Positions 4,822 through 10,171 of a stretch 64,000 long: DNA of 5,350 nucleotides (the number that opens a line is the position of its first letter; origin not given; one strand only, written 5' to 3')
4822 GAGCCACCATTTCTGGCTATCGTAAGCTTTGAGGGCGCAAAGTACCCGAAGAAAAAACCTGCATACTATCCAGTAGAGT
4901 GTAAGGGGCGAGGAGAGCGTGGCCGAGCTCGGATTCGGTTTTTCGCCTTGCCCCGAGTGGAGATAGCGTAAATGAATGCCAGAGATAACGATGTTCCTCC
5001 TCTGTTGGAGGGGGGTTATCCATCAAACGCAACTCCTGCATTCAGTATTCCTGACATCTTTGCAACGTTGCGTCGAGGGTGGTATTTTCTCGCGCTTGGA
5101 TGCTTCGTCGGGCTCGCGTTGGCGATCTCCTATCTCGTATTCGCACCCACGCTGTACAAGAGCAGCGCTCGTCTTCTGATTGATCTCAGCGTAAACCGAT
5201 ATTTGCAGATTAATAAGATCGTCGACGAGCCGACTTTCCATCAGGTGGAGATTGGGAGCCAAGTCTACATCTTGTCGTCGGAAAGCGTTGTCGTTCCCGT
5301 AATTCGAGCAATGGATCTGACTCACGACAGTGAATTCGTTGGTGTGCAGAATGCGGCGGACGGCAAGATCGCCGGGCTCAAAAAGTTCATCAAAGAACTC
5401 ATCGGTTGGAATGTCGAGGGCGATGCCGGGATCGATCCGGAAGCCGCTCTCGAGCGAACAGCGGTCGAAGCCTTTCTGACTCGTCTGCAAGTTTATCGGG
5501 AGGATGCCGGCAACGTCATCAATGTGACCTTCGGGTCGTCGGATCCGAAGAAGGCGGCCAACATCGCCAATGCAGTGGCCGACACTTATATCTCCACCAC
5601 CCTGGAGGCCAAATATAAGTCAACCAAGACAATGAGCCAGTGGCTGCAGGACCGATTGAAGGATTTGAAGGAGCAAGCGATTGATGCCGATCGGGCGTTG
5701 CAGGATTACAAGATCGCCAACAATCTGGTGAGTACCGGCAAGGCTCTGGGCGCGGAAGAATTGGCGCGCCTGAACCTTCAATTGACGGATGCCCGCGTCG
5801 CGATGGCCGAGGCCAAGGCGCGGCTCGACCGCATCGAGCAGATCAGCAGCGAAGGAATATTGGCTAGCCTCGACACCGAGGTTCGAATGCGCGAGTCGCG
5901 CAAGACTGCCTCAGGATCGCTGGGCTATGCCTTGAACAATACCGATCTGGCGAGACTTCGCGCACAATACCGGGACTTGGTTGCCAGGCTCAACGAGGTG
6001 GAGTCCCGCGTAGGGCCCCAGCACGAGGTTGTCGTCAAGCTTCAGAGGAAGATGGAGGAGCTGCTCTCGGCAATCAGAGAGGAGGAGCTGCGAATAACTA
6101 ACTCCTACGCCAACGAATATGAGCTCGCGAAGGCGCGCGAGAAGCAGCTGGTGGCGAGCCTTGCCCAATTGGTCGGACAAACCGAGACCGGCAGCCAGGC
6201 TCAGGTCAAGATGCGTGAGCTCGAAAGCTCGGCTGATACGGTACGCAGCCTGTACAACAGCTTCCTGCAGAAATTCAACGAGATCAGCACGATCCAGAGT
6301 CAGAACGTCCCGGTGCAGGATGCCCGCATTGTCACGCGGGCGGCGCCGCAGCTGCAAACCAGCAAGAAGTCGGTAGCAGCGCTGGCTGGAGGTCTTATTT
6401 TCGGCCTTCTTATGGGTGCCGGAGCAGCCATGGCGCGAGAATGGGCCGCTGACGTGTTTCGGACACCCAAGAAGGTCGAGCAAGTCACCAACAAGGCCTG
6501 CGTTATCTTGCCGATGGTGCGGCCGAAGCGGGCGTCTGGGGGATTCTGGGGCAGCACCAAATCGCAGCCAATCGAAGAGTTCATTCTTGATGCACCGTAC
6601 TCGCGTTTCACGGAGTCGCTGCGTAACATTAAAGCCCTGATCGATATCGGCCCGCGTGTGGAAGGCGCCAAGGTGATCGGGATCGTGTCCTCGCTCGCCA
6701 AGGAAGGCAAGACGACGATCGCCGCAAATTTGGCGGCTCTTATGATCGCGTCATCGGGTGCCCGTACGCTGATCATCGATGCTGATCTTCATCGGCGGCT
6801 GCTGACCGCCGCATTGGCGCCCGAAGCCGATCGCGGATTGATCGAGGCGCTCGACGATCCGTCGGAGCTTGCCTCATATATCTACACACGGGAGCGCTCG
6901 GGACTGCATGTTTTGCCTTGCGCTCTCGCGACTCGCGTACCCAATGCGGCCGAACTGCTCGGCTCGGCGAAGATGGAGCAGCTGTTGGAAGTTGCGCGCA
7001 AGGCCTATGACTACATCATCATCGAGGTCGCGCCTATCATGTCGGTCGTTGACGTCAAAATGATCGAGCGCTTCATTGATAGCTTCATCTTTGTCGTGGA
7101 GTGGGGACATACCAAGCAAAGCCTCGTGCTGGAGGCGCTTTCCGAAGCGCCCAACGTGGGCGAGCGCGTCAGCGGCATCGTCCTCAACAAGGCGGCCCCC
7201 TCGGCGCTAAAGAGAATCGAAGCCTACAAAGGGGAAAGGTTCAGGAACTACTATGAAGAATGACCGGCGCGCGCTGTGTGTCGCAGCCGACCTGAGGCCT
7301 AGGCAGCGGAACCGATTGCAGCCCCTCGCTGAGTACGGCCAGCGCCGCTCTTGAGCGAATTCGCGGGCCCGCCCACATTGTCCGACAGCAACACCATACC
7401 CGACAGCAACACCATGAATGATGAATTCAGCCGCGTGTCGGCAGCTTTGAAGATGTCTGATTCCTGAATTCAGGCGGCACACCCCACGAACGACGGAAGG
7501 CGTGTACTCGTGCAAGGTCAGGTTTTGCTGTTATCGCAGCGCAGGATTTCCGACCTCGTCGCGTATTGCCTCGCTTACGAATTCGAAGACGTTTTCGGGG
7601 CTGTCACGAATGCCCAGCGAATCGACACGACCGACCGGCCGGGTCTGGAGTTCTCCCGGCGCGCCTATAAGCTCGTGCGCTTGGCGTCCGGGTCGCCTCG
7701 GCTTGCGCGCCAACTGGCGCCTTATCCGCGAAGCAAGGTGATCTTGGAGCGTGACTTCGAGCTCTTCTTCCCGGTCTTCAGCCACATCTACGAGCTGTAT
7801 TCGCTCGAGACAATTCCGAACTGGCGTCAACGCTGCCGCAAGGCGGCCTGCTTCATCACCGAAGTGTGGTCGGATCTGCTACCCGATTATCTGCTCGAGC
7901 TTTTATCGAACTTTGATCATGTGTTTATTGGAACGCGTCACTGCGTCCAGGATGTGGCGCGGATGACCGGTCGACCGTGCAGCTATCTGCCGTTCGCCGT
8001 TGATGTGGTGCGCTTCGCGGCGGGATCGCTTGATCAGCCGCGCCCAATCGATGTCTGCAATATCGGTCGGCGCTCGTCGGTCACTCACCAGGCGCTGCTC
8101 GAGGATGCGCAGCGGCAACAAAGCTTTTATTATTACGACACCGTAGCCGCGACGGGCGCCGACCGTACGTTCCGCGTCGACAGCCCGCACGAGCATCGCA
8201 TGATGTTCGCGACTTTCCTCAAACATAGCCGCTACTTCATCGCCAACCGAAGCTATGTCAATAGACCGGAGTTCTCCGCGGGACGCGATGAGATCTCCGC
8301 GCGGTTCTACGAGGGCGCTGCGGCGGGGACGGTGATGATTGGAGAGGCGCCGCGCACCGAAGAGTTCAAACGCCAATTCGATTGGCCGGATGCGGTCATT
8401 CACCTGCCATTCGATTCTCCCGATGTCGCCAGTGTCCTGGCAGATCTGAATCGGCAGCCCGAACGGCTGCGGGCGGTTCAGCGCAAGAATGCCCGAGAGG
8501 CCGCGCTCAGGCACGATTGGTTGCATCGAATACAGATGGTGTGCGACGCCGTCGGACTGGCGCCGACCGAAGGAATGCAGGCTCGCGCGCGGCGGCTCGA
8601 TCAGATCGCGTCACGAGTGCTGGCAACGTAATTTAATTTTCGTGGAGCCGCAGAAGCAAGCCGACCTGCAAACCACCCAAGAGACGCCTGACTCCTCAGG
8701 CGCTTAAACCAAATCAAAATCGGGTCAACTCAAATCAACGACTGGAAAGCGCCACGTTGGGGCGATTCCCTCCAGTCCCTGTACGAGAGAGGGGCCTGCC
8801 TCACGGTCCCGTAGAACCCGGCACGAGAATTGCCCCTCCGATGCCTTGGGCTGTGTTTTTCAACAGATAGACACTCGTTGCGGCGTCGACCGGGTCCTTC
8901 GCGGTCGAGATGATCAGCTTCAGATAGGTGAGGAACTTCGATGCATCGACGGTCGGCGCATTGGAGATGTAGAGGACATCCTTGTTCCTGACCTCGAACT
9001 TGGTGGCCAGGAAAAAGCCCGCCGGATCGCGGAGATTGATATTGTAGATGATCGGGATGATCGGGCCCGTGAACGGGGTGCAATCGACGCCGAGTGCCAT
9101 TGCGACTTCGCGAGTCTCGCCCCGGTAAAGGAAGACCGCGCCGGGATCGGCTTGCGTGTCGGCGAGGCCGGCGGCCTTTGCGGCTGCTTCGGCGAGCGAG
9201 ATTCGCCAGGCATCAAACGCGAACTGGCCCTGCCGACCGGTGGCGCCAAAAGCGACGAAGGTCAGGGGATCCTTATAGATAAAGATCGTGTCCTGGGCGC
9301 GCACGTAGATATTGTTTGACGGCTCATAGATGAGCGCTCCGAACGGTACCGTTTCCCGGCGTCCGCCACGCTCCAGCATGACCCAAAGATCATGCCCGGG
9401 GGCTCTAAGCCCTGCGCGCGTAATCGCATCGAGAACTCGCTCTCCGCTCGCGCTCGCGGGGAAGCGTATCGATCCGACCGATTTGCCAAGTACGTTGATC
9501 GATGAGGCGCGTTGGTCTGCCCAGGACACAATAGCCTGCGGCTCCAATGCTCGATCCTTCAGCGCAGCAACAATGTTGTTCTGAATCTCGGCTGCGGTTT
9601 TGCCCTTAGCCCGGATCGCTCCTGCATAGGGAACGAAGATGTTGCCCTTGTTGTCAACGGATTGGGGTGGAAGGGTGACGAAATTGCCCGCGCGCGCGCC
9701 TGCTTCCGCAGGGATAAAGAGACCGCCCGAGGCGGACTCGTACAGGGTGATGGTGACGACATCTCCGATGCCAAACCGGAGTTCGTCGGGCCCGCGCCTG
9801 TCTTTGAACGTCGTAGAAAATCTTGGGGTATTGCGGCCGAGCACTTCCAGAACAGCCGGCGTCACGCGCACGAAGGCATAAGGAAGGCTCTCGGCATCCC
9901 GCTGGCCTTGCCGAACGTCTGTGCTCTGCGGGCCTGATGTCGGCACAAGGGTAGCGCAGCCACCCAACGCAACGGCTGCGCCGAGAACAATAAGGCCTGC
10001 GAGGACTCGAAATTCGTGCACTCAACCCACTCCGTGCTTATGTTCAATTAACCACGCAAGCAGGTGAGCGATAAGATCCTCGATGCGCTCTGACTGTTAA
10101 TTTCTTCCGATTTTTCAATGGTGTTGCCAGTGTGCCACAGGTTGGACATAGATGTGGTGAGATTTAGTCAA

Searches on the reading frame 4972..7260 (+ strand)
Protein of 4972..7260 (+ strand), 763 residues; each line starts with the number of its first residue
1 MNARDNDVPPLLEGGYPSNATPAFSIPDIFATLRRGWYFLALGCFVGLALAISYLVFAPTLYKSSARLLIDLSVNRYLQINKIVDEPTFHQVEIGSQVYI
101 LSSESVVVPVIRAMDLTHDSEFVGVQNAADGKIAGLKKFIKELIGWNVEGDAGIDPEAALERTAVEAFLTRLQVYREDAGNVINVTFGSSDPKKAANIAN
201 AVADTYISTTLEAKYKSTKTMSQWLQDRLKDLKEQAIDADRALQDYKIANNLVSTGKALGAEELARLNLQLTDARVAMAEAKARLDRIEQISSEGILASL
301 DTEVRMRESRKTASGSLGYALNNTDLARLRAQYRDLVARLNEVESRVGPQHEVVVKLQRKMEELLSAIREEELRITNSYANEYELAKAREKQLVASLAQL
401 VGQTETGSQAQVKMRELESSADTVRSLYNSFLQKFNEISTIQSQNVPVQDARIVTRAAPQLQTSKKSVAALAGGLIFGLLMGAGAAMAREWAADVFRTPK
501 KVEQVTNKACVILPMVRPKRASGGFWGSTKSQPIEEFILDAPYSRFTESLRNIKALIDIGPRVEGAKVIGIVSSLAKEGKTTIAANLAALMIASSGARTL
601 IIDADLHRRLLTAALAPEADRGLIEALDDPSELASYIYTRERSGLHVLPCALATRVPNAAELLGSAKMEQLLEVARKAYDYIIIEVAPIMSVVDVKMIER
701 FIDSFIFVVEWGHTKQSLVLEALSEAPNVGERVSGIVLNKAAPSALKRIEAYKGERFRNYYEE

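Call 67: search_protein_families(library=pfam, proteins=[window:4972-7260:+], max_evalue=0.001)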
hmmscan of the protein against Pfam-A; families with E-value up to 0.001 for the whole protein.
window:4972-7260:+ (763 aa): 3 families
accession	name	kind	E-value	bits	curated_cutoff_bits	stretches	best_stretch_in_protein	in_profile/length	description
PF13614.12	AAA_31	-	5.3e-11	43.2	27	1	567-698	2-137/177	AAA domain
PF01656.29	CbiA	-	5.6e-07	30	25.4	1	578-745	10-87/125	CobQ/CobB/MinD/ParA nucleotide binding domain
PF02706.20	Wzz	-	0.00046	20.9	25.5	0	26-79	5-55/91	Chain length determinant protein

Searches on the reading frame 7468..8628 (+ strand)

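Call 67: search_protein_families(library=pfam, proteins=[window:7468-8628:+], max_evalue=0.001)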
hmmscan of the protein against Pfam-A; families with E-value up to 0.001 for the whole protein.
window:7468-8628:+ (387 aa): 1 family
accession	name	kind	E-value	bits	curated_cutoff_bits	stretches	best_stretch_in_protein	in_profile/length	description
PF13524.12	Glyco_trans_1_2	-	2.3e-09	37.8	25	1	246-359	39-143/144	Glycosyl transferase-like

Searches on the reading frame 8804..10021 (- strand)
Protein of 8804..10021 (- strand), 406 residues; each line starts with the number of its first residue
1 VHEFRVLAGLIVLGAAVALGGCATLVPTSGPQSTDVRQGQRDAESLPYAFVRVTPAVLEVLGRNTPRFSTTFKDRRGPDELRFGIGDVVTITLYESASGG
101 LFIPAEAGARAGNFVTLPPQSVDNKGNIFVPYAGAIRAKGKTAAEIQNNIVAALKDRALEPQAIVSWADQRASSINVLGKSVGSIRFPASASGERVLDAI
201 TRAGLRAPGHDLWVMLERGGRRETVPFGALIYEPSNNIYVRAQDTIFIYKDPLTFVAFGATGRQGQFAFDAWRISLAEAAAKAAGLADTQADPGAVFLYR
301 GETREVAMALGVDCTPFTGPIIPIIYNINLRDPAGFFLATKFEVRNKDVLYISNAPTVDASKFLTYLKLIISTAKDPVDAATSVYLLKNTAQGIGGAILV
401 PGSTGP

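Call 67: search_protein_families(library=pfam, proteins=[window:8804-10021:-], max_evalue=0.001)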
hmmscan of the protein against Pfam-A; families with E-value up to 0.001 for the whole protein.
window:8804-10021:- (406 aa): 2 families
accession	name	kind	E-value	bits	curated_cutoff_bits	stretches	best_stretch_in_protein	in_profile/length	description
PF02563.21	Poly_export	-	4.5e-12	46.4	28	1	78-166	4-75/77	Polysaccharide biosynthesis/export protein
PF22461.2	SLBB_2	-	5.9e-06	26.7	27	1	259-352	7-79/79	SLBB domain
